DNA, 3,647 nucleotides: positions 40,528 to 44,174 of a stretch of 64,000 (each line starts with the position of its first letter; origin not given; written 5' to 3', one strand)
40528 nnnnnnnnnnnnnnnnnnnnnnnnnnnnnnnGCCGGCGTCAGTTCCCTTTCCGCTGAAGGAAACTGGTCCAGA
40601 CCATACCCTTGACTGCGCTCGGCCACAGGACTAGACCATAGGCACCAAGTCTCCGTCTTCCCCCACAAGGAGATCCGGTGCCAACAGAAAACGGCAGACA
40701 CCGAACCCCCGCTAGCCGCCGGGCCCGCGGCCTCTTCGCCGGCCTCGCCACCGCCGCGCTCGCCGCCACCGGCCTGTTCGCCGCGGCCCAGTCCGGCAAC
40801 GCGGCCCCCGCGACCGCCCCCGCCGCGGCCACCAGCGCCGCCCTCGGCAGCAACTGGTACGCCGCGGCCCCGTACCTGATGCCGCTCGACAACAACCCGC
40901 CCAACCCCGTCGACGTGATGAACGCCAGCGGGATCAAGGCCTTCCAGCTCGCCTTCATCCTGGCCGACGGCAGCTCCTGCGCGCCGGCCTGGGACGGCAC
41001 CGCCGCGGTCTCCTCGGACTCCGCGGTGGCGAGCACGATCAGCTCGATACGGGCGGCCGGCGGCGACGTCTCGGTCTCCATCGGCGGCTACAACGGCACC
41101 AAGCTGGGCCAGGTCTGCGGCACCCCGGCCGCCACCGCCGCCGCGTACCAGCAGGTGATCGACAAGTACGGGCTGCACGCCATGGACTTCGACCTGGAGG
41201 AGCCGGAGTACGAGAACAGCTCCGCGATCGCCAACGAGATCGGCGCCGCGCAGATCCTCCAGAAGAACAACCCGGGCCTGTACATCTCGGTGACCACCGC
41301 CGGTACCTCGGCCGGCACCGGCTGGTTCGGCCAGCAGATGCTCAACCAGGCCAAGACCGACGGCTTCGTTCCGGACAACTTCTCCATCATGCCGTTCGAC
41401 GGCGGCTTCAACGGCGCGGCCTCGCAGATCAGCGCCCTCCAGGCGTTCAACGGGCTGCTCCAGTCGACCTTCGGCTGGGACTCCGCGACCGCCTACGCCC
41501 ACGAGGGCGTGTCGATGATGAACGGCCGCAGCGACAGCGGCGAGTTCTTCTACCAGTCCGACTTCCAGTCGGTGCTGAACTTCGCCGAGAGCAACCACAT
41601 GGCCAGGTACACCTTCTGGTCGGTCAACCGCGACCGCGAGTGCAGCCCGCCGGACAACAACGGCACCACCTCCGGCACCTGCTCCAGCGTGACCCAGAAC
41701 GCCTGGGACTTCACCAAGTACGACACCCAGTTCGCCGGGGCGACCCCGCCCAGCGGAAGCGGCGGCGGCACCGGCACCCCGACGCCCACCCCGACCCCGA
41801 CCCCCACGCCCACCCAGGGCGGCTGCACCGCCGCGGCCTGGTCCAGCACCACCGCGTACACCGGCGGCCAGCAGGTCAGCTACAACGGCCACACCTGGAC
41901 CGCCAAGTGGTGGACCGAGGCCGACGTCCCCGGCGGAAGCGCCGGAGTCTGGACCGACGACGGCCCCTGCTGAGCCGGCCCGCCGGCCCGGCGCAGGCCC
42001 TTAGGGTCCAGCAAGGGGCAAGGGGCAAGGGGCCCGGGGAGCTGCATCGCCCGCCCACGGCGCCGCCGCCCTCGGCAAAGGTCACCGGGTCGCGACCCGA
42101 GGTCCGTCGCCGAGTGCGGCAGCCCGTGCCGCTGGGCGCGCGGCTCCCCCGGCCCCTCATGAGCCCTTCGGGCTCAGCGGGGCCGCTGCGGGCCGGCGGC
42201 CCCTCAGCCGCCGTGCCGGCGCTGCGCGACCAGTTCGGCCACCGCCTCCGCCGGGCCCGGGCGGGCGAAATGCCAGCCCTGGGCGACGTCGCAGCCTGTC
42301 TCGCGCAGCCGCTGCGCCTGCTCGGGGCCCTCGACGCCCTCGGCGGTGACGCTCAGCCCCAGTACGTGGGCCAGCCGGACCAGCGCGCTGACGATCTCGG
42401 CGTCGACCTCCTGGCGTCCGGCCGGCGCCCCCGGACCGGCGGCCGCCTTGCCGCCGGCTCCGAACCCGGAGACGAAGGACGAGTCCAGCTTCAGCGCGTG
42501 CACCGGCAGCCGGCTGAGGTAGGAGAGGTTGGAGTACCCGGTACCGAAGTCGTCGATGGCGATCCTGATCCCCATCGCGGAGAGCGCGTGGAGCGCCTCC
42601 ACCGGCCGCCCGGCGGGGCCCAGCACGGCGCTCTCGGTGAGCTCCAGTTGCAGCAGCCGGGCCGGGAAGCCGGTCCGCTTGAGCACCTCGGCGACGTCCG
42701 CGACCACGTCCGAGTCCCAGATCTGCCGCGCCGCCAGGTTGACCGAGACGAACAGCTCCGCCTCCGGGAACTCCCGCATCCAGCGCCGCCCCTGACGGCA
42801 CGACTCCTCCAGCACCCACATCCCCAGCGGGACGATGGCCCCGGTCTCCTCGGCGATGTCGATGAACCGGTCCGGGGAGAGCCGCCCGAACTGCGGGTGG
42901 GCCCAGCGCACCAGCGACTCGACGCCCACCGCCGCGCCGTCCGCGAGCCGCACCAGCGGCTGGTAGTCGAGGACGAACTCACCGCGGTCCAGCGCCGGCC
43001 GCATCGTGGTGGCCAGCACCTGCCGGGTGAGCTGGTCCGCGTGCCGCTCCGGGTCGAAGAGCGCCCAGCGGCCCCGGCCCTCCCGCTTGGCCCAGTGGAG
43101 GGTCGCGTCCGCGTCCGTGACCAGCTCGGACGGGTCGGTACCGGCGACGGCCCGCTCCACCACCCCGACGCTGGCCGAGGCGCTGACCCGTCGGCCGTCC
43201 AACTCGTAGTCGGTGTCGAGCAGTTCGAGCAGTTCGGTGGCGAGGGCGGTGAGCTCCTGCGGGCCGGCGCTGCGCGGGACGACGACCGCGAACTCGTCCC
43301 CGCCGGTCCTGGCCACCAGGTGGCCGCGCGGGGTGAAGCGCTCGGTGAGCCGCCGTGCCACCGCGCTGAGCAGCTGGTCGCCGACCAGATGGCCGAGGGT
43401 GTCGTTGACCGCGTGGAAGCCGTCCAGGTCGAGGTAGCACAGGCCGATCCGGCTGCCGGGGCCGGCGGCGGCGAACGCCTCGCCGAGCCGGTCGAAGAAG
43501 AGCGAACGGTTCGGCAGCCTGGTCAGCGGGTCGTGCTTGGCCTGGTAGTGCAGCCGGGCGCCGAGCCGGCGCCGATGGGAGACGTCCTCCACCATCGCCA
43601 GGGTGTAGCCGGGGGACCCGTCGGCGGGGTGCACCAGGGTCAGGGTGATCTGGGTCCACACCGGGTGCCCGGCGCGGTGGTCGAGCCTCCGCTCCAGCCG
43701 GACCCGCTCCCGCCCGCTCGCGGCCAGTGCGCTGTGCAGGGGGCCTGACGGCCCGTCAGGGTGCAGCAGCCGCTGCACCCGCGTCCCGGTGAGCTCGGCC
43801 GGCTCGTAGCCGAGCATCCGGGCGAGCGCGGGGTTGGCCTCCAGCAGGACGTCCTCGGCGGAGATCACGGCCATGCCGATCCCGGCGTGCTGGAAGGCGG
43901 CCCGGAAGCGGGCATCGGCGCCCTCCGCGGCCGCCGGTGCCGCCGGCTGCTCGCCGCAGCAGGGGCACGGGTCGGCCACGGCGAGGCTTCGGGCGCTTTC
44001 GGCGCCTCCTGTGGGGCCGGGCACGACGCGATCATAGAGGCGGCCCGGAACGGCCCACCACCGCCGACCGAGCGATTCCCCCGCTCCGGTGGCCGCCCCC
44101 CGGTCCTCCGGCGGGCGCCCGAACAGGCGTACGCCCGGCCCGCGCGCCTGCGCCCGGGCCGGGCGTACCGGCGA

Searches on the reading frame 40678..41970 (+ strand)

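Call 70: search_protein_families(library=pfam, proteins=[window:40678-41970:+], max_evalue=0.00001)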
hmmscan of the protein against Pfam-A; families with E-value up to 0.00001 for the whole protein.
window:40678-41970:+ (431 aa): 1 family
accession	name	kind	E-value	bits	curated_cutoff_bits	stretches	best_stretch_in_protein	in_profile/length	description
PF02839.19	CBM_5_12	-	1.8e-09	37.9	26.2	1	387-425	1-43/44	Carbohydrate-binding module family 5/12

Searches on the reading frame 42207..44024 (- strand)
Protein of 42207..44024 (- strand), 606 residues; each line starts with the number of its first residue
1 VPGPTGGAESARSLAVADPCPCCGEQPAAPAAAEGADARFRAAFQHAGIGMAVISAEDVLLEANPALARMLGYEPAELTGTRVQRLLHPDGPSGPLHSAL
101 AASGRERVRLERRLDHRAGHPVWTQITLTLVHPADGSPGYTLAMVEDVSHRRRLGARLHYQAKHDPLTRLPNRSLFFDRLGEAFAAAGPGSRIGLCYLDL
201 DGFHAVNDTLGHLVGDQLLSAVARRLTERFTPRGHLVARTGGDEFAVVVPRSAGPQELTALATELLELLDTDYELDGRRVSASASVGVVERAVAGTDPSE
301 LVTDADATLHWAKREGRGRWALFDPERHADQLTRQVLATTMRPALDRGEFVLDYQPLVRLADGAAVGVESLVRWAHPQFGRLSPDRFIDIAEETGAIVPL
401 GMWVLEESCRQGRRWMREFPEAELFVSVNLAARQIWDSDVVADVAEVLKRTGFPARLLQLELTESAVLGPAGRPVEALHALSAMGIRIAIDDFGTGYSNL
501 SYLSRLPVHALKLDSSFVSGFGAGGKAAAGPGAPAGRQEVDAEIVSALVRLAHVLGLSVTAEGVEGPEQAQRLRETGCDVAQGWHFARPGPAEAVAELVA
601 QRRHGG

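Call 70: search_protein_families(library=pfam, proteins=[window:42207-44024:-], max_evalue=0.00001)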
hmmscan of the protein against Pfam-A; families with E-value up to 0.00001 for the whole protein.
window:42207-44024:- (606 aa): 7 families
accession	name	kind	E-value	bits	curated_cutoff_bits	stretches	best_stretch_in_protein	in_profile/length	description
PF00563.25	EAL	-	1.4e-63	214.9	31.3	1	341-589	4-236/236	EAL domain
PF00990.26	GGDEF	-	1.2e-35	123.1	23.8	1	162-318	1-160/161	Diguanylate cyclase, GGDEF domain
PF08448.16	PAS_4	-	3.5e-12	47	23.1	1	46-153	3-110/110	PAS fold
PF13426.13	PAS_9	-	2.8e-09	37.6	27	1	51-149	4-102/103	PAS domain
PF13188.13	PAS_8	-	3.2e-09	36.8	21.8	1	38-86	1-46/65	PAS domain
PF08447.18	PAS_3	-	6.2e-08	33.2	25.6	1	62-141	3-85/89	PAS fold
PF00989.32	PAS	-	3.4e-07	30.7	22.6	1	39-147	2-112/113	PAS fold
